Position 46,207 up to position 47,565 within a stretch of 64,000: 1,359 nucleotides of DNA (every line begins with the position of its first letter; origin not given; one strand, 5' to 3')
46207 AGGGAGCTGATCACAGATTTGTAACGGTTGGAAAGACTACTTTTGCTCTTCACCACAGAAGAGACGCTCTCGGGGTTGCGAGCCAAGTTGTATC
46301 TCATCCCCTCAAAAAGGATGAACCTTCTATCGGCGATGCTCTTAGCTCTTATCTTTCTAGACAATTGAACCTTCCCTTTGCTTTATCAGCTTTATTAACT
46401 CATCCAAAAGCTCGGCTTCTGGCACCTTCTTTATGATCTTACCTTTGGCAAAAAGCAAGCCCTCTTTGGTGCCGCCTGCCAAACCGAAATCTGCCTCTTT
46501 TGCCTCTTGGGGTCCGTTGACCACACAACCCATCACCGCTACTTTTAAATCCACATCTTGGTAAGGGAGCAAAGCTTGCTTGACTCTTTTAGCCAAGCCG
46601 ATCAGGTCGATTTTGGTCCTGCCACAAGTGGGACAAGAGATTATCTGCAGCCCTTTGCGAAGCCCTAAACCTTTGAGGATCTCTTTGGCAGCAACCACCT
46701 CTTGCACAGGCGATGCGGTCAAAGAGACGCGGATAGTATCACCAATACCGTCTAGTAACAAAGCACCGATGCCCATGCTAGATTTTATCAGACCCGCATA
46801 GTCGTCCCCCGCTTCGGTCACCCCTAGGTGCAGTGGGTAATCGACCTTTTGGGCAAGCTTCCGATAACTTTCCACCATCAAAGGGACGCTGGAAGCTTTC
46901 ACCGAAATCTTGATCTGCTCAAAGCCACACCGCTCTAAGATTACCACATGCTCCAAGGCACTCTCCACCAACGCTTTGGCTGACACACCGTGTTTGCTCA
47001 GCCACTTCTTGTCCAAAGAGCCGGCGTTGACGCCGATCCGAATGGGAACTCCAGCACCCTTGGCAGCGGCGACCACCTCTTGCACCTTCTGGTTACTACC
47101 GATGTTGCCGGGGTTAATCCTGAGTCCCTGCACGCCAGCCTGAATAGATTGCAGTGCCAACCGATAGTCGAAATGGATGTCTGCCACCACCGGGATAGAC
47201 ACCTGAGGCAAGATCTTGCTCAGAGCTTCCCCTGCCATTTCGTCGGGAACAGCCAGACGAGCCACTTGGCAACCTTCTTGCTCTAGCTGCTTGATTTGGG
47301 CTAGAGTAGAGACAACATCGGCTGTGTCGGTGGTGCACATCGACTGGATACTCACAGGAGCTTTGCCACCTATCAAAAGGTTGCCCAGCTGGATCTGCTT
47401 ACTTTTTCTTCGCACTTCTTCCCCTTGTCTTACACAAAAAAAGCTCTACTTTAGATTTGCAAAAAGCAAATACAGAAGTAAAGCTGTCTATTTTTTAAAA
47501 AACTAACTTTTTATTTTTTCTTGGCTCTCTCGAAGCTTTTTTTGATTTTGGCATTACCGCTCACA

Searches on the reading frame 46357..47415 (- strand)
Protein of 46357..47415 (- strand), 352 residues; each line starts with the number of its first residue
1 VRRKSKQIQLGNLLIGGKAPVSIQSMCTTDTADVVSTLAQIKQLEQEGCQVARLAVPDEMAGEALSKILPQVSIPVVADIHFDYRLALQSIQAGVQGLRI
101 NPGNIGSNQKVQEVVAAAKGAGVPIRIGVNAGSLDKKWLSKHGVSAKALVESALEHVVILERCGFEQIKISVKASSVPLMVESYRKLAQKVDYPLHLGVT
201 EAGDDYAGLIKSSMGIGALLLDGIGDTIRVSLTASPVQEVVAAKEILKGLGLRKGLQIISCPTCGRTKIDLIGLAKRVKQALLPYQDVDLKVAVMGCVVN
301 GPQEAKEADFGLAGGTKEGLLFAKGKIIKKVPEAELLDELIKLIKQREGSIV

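Call 79: find_homologous_proteins(query=window:46357-47415:-, max_evalue=1e-50)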
Query window:46357-47415:- (352 aa): 8000 proteins with E <= 1e-50 among 8000 candidates; the best 120 are listed.
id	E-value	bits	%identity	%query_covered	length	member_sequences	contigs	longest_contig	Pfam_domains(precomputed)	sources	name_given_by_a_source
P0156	2.2e-218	742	100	100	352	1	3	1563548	PF04551.20,PF26540.1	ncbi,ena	-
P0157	3.1e-189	646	86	100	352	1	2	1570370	PF04551.20,PF26540.1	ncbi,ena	-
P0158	9.5e-189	645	87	100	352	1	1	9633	PF04551.20,PF26540.1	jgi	-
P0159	9.4e-185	632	84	99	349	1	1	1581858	PF04551.20,PF26540.1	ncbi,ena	-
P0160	2.0e-182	624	84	99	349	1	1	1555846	PF04551.20,PF26540.1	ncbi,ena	-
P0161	1.2e-166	572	76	99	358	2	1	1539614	PF04551.20,PF26540.1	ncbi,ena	-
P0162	7.0e-165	566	56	95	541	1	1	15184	PF04551.20,PF26540.1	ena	-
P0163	5.8e-158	544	74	97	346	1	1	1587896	PF04551.20,PF26540.1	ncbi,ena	-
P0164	5.1e-143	494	-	-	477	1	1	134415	PF04551.20,PF26540.1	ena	-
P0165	4.0e-142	492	64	99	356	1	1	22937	PF04551.20,PF26540.1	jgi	-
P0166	1.1e-140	487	66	99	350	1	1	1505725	PF04551.20,PF26540.1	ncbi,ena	-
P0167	1.3e-140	487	66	98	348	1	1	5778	PF04551.20,PF26540.1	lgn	-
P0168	2.7e-140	485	65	98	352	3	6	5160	PF04551.20,PF26540.1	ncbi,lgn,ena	-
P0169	2.3e-139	482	66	97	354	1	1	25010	PF04551.20,PF26540.1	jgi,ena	-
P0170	5.3e-139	481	64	97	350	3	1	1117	PF04551.20,PF26540.1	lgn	-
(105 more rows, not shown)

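Call 80: find_encoding_contigs(protein=P0157, flank=7000, max_places=2)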
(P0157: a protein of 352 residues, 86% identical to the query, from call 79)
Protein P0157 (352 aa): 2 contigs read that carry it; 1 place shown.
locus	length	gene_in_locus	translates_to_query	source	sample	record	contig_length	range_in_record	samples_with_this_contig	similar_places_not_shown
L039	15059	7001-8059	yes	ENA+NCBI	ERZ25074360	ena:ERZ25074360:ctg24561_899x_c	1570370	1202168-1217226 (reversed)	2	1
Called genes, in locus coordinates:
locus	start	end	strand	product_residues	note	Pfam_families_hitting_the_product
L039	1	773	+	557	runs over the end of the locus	PF03717:PBP_dimer, PF00905:Transpeptidase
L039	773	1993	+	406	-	PF01098:FTSW_RODA_SPOVE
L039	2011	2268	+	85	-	-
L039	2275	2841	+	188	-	PF06226:DUF1007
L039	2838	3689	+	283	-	PF03824:NicO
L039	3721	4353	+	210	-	PF03006:HlyIII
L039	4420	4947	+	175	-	PF00156:Pribosyltran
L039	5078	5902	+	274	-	PF02625:XdhC_CoxI, PF13478:XdhC_C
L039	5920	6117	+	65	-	-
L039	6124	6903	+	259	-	-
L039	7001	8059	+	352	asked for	PF04551:GcpE, PF26540:GcpE_C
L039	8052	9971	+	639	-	PF07719:TPR_2 (faint), PF13181:TPR_8 (faint), PF13432:TPR_16 (faint), PF14559:TPR_19 (faint), PF00515:TPR_1 (faint), PF13424:TPR_12 (faint), PF13428:TPR_14 (faint), PF13431:TPR_17 (faint), +2 more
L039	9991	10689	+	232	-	PF01553:Acyltransferase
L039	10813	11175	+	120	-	PF13399:LytR_C (weak)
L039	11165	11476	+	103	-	PF02410:RsfS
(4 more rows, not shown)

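Call 81: find_encoding_contigs(protein=P0160, flank=7000, max_places=2)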
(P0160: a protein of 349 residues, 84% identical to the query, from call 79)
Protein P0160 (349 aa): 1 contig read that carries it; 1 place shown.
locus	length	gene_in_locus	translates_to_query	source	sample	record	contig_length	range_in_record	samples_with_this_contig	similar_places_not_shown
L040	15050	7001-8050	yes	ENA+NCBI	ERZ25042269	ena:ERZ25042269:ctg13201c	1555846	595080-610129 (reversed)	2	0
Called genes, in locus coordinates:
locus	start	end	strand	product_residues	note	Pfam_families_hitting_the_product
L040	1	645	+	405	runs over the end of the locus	PF01098:FTSW_RODA_SPOVE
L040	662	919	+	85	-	-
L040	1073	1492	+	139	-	PF06226:DUF1007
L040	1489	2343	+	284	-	PF03824:NicO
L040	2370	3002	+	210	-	PF03006:HlyIII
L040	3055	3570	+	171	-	PF00156:Pribosyltran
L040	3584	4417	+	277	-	-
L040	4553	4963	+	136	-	PF02579:Nitro_FeMo-Co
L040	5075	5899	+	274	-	PF02625:XdhC_CoxI, PF13478:XdhC_C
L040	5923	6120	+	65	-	-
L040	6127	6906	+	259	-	-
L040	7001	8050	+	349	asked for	PF04551:GcpE, PF26540:GcpE_C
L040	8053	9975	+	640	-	PF13428:TPR_14 (faint), PF07719:TPR_2 (faint), PF00515:TPR_1 (faint), PF13181:TPR_8 (faint), PF24885:TPR_NPHP3 (faint), PF13424:TPR_12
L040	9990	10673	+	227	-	PF01553:Acyltransferase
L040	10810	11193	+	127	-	PF13399:LytR_C (weak)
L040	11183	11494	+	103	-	PF02410:RsfS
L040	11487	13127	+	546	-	PF03485:Arg_tRNA_synt_N, PF09334:tRNA-synt_1g (faint), PF00750:tRNA-synt_1d, PF05746:DALR_1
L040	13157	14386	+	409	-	PF00291:PALP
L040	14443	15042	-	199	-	PF02361:CbiQ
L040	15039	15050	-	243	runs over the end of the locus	PF02463:SMC_N (weak), PF00005:ABC_tran, PF13304:AAA_21 (weak)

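Call 82: find_encoding_contigs(protein=P0161, flank=7000, max_places=2)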
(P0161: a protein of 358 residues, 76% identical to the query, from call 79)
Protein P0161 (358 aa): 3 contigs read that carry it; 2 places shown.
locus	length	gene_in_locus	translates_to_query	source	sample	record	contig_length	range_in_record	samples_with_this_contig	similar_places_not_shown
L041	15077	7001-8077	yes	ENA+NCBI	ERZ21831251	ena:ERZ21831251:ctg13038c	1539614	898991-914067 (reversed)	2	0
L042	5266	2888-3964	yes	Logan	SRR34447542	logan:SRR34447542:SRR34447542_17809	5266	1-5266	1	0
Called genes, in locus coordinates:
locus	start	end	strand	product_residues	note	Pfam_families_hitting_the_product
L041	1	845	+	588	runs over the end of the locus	PF03717:PBP_dimer, PF00905:Transpeptidase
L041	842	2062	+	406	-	PF01098:FTSW_RODA_SPOVE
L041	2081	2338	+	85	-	-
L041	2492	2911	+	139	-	PF06226:DUF1007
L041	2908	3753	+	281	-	PF03824:NicO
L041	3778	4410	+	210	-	PF03006:HlyIII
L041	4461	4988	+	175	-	PF00156:Pribosyltran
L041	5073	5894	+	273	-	PF02625:XdhC_CoxI, PF13478:XdhC_C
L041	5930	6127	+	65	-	-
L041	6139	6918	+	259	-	-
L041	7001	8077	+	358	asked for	PF04551:GcpE, PF26540:GcpE_C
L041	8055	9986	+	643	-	PF00515:TPR_1 (faint), PF07719:TPR_2 (faint), PF13181:TPR_8 (faint), PF14559:TPR_19 (faint), PF13428:TPR_14 (faint), PF24885:TPR_NPHP3 (faint), PF25058:ARM_TT21 (faint), PF13424:TPR_12, +2 more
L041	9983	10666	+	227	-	PF01553:Acyltransferase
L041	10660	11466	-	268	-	PF14082:SduA_C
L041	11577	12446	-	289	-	PF00520:Ion_trans, PF07885:Ion_trans_2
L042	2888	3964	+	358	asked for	PF04551:GcpE, PF26540:GcpE_C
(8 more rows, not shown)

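Call 94: search_protein_families(library=pfam, proteins=[L040:3584-4417:+, L035:2545-3648:+], max_evalue=0.01)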
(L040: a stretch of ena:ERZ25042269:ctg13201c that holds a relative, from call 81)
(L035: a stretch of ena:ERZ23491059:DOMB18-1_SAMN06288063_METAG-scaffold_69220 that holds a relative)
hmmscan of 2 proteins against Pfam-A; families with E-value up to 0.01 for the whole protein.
L040:3584-4417:+ (277 aa): 0 families

L035:2545-3648:+ (367 aa): 3 families
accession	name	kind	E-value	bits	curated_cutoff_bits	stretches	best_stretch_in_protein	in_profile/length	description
PF13784.11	Fic_N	-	3.4e-24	85.1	26.7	1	22-102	1-81/82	Fic/DOC family N-terminal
PF02661.23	Fic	-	1.2e-17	65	24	1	116-211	7-93/93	Fic/DOC family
PF21248.3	SoFic-like_C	-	5.2e-16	59.1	27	1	281-352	6-76/76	Protein adenylyltransferase SoFic-like, C-terminal domain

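Call 95: search_protein_families(library=padloc, proteins=[L040:3584-4417:+, L040:4553-4963:+, L035:2545-3648:+], max_evalue=0.01)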
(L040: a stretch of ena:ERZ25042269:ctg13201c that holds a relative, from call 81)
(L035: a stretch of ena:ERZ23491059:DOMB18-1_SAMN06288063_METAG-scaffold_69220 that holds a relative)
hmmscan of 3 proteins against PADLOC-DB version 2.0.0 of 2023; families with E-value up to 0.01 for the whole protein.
L040:3584-4417:+ (277 aa): 0 families

L040:4553-4963:+ (136 aa): 0 families

L035:2545-3648:+ (367 aa): 7 families
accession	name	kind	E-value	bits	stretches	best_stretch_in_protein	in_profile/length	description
PDLC03963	SoFic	-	7.9e-113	375.5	1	3-358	7-360/361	-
PDLC04840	PDC-S04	-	3.1e-16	57.8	1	52-241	11-198/227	-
PDLC04966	PDC-S24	-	6.1e-13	46.4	1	52-242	195-368/497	-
PDLC04836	PDC-S04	-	7.2e-12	43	1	156-247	135-217/244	-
PDLC04839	PDC-S04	-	3.2e-09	34.7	1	170-246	118-192/205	-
PDLC04837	PDC-S04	-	6.1e-09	33.5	1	159-245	134-211/234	-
PDLC04838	PDC-S04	-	8.5e-05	20.4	1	179-206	130-157/209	-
